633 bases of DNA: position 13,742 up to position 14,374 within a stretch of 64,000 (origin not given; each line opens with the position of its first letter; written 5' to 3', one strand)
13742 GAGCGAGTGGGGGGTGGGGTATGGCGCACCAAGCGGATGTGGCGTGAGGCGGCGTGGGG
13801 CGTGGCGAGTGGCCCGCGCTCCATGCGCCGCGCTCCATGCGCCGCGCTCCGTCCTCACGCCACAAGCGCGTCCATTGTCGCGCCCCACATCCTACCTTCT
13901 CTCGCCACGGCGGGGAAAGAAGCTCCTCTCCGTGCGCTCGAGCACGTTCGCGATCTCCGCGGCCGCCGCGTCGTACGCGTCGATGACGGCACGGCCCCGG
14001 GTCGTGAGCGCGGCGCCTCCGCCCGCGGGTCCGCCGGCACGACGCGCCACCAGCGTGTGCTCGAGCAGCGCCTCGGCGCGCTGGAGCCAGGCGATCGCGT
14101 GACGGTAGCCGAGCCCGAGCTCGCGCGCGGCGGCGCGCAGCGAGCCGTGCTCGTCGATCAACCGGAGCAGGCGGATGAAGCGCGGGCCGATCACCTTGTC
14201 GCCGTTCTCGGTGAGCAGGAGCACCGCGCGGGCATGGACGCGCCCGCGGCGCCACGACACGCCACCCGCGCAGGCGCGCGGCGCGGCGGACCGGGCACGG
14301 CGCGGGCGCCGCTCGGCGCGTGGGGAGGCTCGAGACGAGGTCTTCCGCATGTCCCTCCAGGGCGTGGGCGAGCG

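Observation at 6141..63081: Modular heptanucleotide-array palindromic elements occupy about half of the larger intergenic gaps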

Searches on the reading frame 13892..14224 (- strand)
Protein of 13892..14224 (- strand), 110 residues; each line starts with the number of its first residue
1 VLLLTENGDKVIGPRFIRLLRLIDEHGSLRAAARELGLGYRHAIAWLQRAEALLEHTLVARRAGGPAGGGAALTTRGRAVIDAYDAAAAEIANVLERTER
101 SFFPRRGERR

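Call 64: search_protein_families(library=pfam, proteins=[window:13892-14224:-], max_evalue=0.00001)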
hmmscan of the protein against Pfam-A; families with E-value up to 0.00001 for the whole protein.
window:13892-14224:- (110 aa): 1 family
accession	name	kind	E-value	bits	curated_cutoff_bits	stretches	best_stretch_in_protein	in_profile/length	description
PF00126.33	HTH_1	-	1.9e-07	31.4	26.6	1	17-78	4-60/60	Bacterial regulatory helix-turn-helix protein, lysR family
